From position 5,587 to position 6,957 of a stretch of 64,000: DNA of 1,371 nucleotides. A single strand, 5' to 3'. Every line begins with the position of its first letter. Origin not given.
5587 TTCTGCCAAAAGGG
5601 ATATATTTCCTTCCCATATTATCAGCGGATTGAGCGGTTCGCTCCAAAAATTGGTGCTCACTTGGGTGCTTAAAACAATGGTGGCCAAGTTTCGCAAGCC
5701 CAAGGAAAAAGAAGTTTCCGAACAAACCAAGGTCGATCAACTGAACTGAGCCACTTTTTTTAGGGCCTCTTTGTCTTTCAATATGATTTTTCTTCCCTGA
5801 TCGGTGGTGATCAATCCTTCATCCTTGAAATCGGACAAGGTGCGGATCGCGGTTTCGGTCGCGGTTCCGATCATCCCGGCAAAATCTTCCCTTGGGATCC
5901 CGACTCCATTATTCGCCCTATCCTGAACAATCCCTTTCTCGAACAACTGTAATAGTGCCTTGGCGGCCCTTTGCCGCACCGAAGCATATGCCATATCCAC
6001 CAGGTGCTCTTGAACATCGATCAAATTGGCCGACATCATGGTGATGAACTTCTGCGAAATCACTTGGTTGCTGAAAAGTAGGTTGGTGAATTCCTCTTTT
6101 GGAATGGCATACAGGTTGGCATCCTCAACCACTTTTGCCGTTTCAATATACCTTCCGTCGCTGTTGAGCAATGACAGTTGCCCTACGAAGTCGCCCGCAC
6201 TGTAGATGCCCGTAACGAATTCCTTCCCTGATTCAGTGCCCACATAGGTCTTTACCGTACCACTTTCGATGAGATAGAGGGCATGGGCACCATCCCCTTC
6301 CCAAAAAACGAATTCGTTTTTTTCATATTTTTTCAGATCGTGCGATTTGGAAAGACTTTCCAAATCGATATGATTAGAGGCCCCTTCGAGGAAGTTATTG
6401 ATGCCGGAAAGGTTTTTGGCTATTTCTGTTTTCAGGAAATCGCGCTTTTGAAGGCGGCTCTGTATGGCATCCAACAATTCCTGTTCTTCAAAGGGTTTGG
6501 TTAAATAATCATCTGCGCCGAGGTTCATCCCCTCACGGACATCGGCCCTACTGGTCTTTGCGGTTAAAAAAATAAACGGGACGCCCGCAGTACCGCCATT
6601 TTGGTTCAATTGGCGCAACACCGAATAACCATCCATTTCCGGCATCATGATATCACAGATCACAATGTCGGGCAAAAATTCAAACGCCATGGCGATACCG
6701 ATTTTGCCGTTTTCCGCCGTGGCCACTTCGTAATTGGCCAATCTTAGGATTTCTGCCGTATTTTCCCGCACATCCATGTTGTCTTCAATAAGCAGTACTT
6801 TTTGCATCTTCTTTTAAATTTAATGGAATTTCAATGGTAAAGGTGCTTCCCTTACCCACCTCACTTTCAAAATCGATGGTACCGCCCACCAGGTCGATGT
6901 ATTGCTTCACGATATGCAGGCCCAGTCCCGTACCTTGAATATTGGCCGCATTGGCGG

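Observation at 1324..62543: Fifteen intergenic copies of an FNR-geometry palindrome aTGAY-N4-RTCAt, phase-locked 29.5 bp from TAnnTTTG -7 boxes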

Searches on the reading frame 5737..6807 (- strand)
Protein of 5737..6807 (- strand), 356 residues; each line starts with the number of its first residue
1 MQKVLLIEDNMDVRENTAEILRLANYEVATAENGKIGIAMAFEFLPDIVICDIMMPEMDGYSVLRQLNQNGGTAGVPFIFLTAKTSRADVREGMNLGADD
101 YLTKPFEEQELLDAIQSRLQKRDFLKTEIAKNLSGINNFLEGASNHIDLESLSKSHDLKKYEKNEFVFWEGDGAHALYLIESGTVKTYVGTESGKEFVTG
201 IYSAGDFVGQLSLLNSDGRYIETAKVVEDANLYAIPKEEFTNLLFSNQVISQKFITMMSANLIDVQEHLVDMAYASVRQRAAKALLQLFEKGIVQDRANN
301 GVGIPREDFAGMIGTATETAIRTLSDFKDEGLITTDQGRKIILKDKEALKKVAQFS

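Call 8: search_protein_families(library=pfam, proteins=[window:5737-6807:-])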
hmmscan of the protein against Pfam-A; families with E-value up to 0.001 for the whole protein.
window:5737-6807:- (356 aa): 4 families
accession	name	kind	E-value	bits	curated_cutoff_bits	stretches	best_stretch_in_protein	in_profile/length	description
PF00072.30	Response_reg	-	3.4e-29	101.7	30.2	1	4-116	1-111/111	Response regulator receiver domain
PF00027.35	cNMP_binding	-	8.6e-21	74.2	27.5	1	159-246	2-88/89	Cyclic nucleotide-binding domain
PF13545.12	HTH_Crp_2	-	4.9e-15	55.7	27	1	279-351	1-69/70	Crp-like helix-turn-helix domain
PF00325.26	Crp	-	0.00074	19.6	21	0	306-333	5-32/32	Bacterial regulatory proteins, crp family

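Call 16: find_homologous_proteins(query=window:5737-6807:-, max_evalue=1e-20)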
Query window:5737-6807:- (356 aa): 8000 proteins with E <= 1e-20 among 8000 candidates; the best 120 are listed.
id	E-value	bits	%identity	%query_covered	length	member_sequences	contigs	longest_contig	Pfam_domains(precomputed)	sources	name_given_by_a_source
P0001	4.3e-220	747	96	100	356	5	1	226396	PF13545.13,PF00027.36,PF00072.31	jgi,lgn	jgi:DNA-binding response OmpR family regulator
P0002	6.7e-212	721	94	100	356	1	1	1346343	PF13545.13,PF00027.36,PF00072.31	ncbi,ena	-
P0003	2.3e-207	706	91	100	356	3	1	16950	PF13545.13,PF00027.36,PF00072.31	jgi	jgi:DNA-binding response OmpR family regulator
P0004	4.1e-201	685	88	100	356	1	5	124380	PF13545.13,PF00027.36,PF00072.31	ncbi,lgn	-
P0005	1.4e-170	585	74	100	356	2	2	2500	PF13545.13,PF00027.36,PF00072.31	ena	-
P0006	7.5e-165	566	72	99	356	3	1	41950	PF13545.13,PF00027.36,PF00072.31,PF00325.27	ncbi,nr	ncbi:MAG: response regulator [Maribacter sp.]|nr:response regulator [Maribacter sp.]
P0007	9.9e-165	566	71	100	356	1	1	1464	PF13545.13,PF00027.36,PF00072.31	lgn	-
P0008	1.4e-164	565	70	100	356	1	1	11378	PF13545.13,PF00027.36,PF00072.31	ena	-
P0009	3.2e-164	564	70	100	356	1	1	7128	PF13545.13,PF00027.36,PF00072.31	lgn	-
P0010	6.9e-164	563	70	100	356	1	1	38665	PF13545.13,PF00027.36,PF00072.31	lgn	-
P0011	9.4e-164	562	71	100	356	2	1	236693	PF13545.13,PF00027.36,PF00072.31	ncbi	-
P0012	1.5e-163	562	71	100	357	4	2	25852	PF13545.13,PF00027.36,PF00072.31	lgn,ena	-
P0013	1.8e-163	561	70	100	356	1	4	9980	PF13545.13,PF00027.36,PF00072.31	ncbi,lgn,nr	ncbi:MAG: response regulator [Arenibacter sp.]|nr:response regulator [Arenibacter sp.]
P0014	2.5e-163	561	70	100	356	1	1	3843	PF13545.13,PF00027.36,PF00072.31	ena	-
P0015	3.5e-163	560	70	100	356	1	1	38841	PF13545.13,PF00027.36,PF00072.31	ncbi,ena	-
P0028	6.2e-160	550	69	100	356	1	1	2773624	PF13545.13,PF00027.36,PF00072.31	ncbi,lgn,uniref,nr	ncbi:CRP-like cAMP-binding protein [Saonia flava]|uniref:CRP-like cAMP-binding protein n=1 Tax=Saoni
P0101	2.2e-152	525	67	100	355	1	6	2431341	PF13545.13,PF00027.36,PF00072.31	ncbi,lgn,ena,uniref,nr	ncbi:response regulator [Maribacter aquivivus]|uniref:cAMP-binding domain of CRP or a regulatory sub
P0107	3.3e-151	521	66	99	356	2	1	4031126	PF13545.13,PF00027.36,PF00072.31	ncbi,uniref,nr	ncbi:response regulator [Cellulophaga sp. Hel_I_12]|uniref:response regulator n=1 Tax=Cellulophaga s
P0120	1.0e-148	513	66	100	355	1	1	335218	PF13545.13,PF00027.36,PF00072.31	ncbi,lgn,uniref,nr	ncbi:response regulator [Pseudozobellia thermophila]|uniref:cAMP-binding domain of CRP or a regulato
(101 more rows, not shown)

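Call 19: search_solved_structures(query=window:5737-6807:-, max_evalue=0.001, show_alignments=0)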
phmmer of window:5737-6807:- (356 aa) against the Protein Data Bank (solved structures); distinct sequences matched with E-value up to 0.001: 340 (the best 60 are shown).
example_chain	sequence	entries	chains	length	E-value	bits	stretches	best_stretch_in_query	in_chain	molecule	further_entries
9g85_A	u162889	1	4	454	8.2e-26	94.1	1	5-118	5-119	Response regulator PleD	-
2wb4_A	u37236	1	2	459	8.5e-26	94.1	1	5-118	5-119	DIGUANYLATE CYCLASE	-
9g86_A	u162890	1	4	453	9.4e-26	94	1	5-118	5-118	Response regulator PleD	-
1w25_A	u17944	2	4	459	9.8e-26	93.9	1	5-118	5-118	STALKED-CELL DIFFERENTIATION CONTROLLING PROTEIN | RESPONSE REGULATOR PLED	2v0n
9dvt_R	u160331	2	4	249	1.3e-25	93.5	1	3-125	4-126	DNA-binding dual master transcriptional regulator RpaA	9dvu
12aw_A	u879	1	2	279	9.9e-24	87.3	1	4-127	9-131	HYBRID TWO-COMPONENT SYSTEM PROTEIN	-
4ja2_A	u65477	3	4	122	2.7e-22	82.6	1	2-118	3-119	Response regulator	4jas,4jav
9ji3_J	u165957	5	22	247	9e-21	77.6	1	3-117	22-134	DNA-binding response regulator | Possible two component system response transcriptional positive regulator PhoP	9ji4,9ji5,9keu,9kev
3dge_C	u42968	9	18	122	9.2e-21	77.6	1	2-118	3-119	Response regulator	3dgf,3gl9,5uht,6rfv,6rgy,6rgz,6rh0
3r0j_A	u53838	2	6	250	9.2e-21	77.5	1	3-117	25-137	POSSIBLE TWO COMPONENT SYSTEM RESPONSE TRANSCRIPTIONAL POSITIVE REGULATOR PHOP | Response regulator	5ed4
6azr_B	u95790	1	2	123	9.3e-21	77.5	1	2-118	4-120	Chemotaxis regulator-transmits chemoreceptor signals to flagelllar motor components CheY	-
3nhz_A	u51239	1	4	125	1.7e-20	76.7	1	2-123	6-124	Two component system transcriptional regulator mtrA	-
9of3_A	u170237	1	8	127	2e-20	76.5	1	1-121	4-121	PmrA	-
3t6k_A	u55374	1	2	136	2.4e-20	76.2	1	4-120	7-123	Response regulator receiver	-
2gwr_A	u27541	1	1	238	3.8e-20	75.5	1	2-128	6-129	DNA-binding response regulator mtrA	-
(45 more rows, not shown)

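Call 20: find_related_loci(query=A1, collection=genome_contigs, flank=10000)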
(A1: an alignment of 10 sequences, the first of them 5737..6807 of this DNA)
Query A1 (356 aa) in genome_contigs; peptide patterns used: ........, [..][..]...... (x = any residue, [..] = any of these).
600 stretches matched a pattern (row limit reached: there are more); 595 encode a relative of the query (tblastn E <= 1e-3); the best 80 are kept; 80 distinct loci.
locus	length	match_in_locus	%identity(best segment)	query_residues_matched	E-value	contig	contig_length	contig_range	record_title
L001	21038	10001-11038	48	1-350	3e-102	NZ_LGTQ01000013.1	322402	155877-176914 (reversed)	Jiulongibacter sediminis strain JN14-9 contig13, whole genome shotgun sequence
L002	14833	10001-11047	44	2-352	3e-100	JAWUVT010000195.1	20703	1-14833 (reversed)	MAG: Flavobacteriales bacterium isolate HBSea_ice_MAG1511 BAT.1511_448338_flag=1_multi=5.9990_len=20703, whole genome sh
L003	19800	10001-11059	46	1-354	3e-99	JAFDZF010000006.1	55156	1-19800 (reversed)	MAG: Bacteroidetes bacterium isolate SZAS-76 CK_MAG-21__6__length-55156, whole genome shotgun sequence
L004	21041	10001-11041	45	2-350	1e-99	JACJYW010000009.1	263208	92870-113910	MAG: Crocinitomicaceae bacterium isolate HK-STAS-BACT-48 HK-STAS-BACT-48_9, whole genome shotgun sequence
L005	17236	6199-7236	47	2-353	1e-98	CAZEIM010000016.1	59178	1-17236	MAG TPA_asm: uncultured Flavobacteriales bacterium isolate SRP290908_co2_162 genome assembly, contig: NODE_580_length_59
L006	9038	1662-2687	46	1-343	2e-98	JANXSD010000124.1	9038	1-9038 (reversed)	MAG: Bacteroidetes bacterium isolate 336R_metabat_52 336R_k141_1929393, whole genome shotgun sequence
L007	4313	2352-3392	44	1-347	3e-97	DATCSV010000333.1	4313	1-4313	MAG TPA_asm: Flavipsychrobacter sp. isolate SMAG_U7314 k141_219899, whole genome shotgun sequence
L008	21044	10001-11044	46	1-351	6e-96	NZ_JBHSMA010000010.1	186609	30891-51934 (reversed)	Larkinella bovis strain KACC 14040 spades_K_17_127_10, whole genome shotgun sequence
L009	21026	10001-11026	47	1-342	9e-96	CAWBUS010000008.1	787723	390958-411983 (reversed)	MAG: uncultured Chitinophagaceae bacterium isolate MFD05502.bin.1.162 genome assembly, contig: contig_34470, whole genom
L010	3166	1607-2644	45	1-352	7e-97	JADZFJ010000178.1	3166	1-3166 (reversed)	MAG: Crocinitomix sp. isolate SJ859 c_000000698069, whole genome shotgun sequence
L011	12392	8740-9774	44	1-347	6e-93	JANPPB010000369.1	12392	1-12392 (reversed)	MAG: Segetibacter sp. isolate VAR_83_metabat_506 VAR_83_k141_5283578, whole genome shotgun sequence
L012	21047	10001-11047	46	1-352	4e-93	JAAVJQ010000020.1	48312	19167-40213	Salinimicrobium nanhaiense strain J15B81-2 seq20, whole genome shotgun sequence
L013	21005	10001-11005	45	4-343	3e-91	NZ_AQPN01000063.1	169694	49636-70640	Arcticibacter svalbardensis MN12-7 contig00002, whole genome shotgun sequence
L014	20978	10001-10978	46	2-333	2e-90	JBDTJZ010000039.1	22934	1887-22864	MAG: Mucilaginibacter sp. isolate cluster2_bin.65 k127_1971341, whole genome shotgun sequence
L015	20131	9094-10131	44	1-347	4e-90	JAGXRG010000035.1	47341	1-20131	MAG: Chitinophagaceae bacterium isolate CROMO_A_82 c_000000423109, whole genome shotgun sequence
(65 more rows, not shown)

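Call 29: find_encoding_contigs(protein=window:5737-6807:-, flank=10000, max_places=3)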
Protein window:5737-6807:- (356 aa): no gene with exactly this product is on record in the collection.

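Call 30: find_encoding_contigs(protein=P0028, flank=10000, max_places=2)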
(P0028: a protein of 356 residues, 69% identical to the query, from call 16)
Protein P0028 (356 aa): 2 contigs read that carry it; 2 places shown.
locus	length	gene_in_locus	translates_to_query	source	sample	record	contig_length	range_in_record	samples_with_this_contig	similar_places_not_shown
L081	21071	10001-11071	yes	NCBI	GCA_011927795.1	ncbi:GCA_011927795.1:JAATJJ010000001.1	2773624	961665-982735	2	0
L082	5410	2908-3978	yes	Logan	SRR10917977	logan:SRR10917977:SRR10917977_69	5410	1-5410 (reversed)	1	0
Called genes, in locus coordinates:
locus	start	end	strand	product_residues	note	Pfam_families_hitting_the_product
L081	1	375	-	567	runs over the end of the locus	PF00317:Ribonuc_red_lgN, PF02867:Ribonuc_red_lgC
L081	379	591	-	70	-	-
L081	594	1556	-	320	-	PF00294:PfkB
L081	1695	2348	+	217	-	PF14681:UPRTase, PF00156:Pribosyltran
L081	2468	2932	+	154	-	PF00011:HSP20, PF17886:ArsA_HSP20 (weak)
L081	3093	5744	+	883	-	PF00690:Cation_ATPase_N, PF00122:E1-E2_ATPase, PF00702:Hydrolase, PF13246:Cation_ATPase, PF00689:Cation_ATPase_C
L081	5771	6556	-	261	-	PF01734:Patatin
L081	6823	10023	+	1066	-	PF00989:PAS (weak), PF08447:PAS_3, PF00989:PAS, PF08447:PAS_3, PF13426:PAS_9, PF13185:GAF_2, PF00512:HisKA, PF02518:HATPase_c, +5 more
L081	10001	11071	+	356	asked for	PF00072:Response_reg, PF00027:cNMP_binding, PF13545:HTH_Crp_2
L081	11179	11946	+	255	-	-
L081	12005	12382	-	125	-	PF00072:Response_reg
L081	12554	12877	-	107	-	-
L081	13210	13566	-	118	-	PF02627:CMD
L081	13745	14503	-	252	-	PF18306:LDcluster4, PF03641:Lysine_decarbox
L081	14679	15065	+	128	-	-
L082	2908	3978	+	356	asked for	PF00072:Response_reg, PF00027:cNMP_binding, PF13545:HTH_Crp_2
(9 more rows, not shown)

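Call 31: find_encoding_contigs(protein=P0002, flank=10000, max_places=1)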
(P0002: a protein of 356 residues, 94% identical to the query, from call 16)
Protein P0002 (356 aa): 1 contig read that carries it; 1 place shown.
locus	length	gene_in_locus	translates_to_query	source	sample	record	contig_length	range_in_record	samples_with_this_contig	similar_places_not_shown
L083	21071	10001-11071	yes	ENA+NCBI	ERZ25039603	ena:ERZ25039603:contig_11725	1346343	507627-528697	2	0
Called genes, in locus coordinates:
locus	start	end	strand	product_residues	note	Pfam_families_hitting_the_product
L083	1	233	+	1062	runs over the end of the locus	PF00873:ACR_tran, PF02355:SecD_SecF_C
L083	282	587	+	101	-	-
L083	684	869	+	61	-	PF11127:YgaP-like_TM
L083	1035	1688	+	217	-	PF14681:UPRTase, PF00156:Pribosyltran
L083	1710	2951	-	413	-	PF12832:MFS_1_like (weak), PF07690:MFS_1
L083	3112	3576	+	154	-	PF00011:HSP20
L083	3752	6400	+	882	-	PF00690:Cation_ATPase_N, PF00122:E1-E2_ATPase, PF00702:Hydrolase, PF13246:Cation_ATPase, PF08282:Hydrolase_3 (weak), PF00689:Cation_ATPase_C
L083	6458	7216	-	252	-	PF01734:Patatin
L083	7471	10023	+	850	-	PF13426:PAS_9, PF00989:PAS, PF13426:PAS_9, PF08447:PAS_3, PF01590:GAF, PF13185:GAF_2, PF00512:HisKA, PF02518:HATPase_c, +2 more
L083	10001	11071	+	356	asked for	PF00072:Response_reg, PF00027:cNMP_binding, PF13545:HTH_Crp_2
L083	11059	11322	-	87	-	PF19852:DUF6327 (weak)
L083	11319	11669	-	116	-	-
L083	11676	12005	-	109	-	-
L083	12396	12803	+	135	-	-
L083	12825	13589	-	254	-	PF03372:Exo_endo_phos, PF14529:Exo_endo_phos_2 (faint)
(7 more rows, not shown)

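Call 32: find_encoding_contigs(protein=P0101, flank=10000, max_places=1)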
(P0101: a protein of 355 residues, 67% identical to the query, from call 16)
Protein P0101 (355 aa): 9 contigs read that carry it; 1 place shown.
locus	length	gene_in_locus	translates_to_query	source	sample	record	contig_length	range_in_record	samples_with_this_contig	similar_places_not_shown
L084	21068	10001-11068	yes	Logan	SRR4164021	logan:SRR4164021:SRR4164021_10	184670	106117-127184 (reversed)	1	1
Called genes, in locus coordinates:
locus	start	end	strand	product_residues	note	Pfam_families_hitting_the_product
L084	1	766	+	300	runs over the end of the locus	-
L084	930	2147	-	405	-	PF28548:4TM_phosphoesterase, PF00149:Metallophos, PF12850:Metallophos_2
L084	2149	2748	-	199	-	PF01066:CDP-OH_P_transf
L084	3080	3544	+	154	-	PF00011:HSP20, PF17886:ArsA_HSP20 (weak)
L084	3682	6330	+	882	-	PF00690:Cation_ATPase_N, PF00122:E1-E2_ATPase, PF00702:Hydrolase, PF13246:Cation_ATPase, PF08282:Hydrolase_3 (weak), PF00689:Cation_ATPase_C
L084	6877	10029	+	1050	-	PF00989:PAS, PF13188:PAS_8, PF13426:PAS_9, PF08447:PAS_3, PF13426:PAS_9, PF00989:PAS, PF13426:PAS_9, PF08447:PAS_3, +5 more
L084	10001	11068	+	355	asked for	PF00072:Response_reg, PF00027:cNMP_binding, PF13545:HTH_Crp_2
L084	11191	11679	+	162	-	-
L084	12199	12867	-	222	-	PF04972:BON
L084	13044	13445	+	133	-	-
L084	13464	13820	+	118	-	-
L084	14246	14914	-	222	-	PF04972:BON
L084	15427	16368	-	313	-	PF00294:PfkB, PF08543:Phos_pyr_kin (faint)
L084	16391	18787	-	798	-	PF01326:PPDK_N, PF00391:PEP-utilizers, PF02896:PEP-utilizers_C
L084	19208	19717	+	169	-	-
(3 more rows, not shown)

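Call 33: find_encoding_contigs(protein=P0107, flank=10000, max_places=1)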
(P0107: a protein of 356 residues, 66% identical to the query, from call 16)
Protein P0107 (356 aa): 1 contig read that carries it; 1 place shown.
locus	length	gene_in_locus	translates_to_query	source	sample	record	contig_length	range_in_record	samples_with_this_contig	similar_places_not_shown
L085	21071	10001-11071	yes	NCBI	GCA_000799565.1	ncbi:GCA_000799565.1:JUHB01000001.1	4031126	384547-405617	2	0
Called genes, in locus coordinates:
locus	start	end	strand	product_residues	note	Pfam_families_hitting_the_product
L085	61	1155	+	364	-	PF02163:Peptidase_M50, PF00571:CBS (weak)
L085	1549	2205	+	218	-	-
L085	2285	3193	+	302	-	-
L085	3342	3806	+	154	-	PF00011:HSP20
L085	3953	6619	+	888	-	PF00690:Cation_ATPase_N, PF00122:E1-E2_ATPase, PF00702:Hydrolase, PF13246:Cation_ATPase, PF08282:Hydrolase_3 (faint), PF00689:Cation_ATPase_C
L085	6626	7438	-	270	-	PF01734:Patatin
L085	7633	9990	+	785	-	PF00989:PAS, PF13188:PAS_8, PF13426:PAS_9, PF00989:PAS, PF13426:PAS_9, PF08447:PAS_3, PF00512:HisKA, PF02518:HATPase_c, +2 more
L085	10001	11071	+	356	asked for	PF00072:Response_reg, PF00027:cNMP_binding, PF13545:HTH_Crp_2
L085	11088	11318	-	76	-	PF19852:DUF6327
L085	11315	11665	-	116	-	-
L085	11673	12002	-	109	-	-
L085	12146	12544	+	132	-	-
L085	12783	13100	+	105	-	-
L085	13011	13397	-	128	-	-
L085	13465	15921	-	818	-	PF01326:PPDK_N, PF00391:PEP-utilizers, PF02896:PEP-utilizers_C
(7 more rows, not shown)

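Call 34: find_encoding_contigs(protein=P0120, flank=10000, max_places=1)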
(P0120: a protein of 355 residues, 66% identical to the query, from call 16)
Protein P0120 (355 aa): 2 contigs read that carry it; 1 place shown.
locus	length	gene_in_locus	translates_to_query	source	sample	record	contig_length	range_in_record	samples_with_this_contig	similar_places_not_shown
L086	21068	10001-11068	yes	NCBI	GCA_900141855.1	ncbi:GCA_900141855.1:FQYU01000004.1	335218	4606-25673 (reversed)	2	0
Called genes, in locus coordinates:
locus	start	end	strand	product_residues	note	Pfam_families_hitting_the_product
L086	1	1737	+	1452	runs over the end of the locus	PF00873:ACR_tran, PF02321:OEP (weak)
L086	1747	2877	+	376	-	PF25917:BSH_RND, PF25919:BSH_CusB, PF25973:BSH_CzcB, PF25893:HH_CzcB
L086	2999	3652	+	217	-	PF14681:UPRTase, PF00156:Pribosyltran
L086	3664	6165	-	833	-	PF00690:Cation_ATPase_N (weak), PF00122:E1-E2_ATPase, PF00702:Hydrolase, PF13246:Cation_ATPase, PF00689:Cation_ATPase_C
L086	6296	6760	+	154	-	PF00011:HSP20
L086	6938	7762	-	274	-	PF01734:Patatin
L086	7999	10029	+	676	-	PF00989:PAS (weak), PF08447:PAS_3, PF00989:PAS, PF08448:PAS_4, PF13426:PAS_9, PF08447:PAS_3, PF00512:HisKA, PF02518:HATPase_c, +1 more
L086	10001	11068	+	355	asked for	PF00072:Response_reg, PF00027:cNMP_binding, PF13545:HTH_Crp_2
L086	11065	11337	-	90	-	PF19852:DUF6327 (weak)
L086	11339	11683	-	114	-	-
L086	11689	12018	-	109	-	-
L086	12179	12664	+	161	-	-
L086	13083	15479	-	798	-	PF01326:PPDK_N, PF00391:PEP-utilizers, PF02896:PEP-utilizers_C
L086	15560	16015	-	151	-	PF12900:Pyridox_ox_2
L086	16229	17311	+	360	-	PF25984:BSH_YknX (weak), PF25954:Beta-barrel_RND_2, PF25990:Beta-barrel_YknX (weak)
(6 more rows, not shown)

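Call 53: search_protein_families(library=ncbifam, proteins=[window:5737-6807:-], max_evalue=0.001)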
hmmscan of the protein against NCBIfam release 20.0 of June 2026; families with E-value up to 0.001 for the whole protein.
window:5737-6807:- (356 aa): 107 families (the best 25 are shown)
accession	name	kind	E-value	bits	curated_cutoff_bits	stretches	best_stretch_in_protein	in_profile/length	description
NF040689.1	MtrAB_MtrA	equivalog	6.6e-26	91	300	1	4-126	1-120/219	MtrAB system response regulator MtrA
TIGR02154.1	PhoB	equivalog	2.4e-25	89.2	296.2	1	2-123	3-124/226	phosphate regulon transcriptional regulator PhoB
NF007135.0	PRK09581.1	equivalog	1.5e-24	86.7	474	1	21-118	22-119/457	PleD family two-component system response regulator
NF045944.1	ResRegRpaBCyano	equivalog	1.5e-24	86.6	330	1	5-127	1-120/229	response regulator transcription factor RpaB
NF041733.1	resp_reg_CseB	equivalog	2.4e-24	86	350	1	3-130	2-126/228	two-component system response regulator CseB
NF053854.1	RespRegPhoBBctds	equivalog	1.3e-23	83.5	270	1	4-126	1-122/225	two-component system response regulator PhoB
TIGR01387.1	cztR_silR_copR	subfamily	2.5e-23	82.9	279.2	1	4-128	1-123/218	heavy metal response regulator transcription factor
NF051850.1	RespRegRprY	equivalog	4.9e-23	81.8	370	1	3-121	6-122/234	response regulator transcription factor RprY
NF045505.1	RR_RssB_Pseudo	equivalog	1.9e-22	79.9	700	1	3-129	7-131/394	two-component system response regulator RssB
NF033120.0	vanR_FM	exception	2.6e-22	79.6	460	1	4-128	6-125/231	vancomycin resistance response regulator transcription factor, VanR-F/VanR-M family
NF040534.1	resp_reg_YycF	equivalog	7.1e-22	77.8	340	1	3-127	2-123/231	response regulator YycF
NF008732.0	PRK11753.1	equivalog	1.7e-21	76.6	266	1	148-343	15-210/214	cAMP-activated global transcriptional regulator CRP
NF008567.0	PRK11517.1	equivalog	2.4e-21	76.2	353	1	3-129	2-125/223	response regulator transcription factor HprR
NF045991.1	RespRegCtrARhodob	equivalog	7.3e-21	74.9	350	1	3-120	2-117/224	response regulator transcription factor CtrA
NF007005.1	PRK09468.1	equivalog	2.3e-20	73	331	1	2-123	4-123/237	osmolarity response regulator transcription factor OmpR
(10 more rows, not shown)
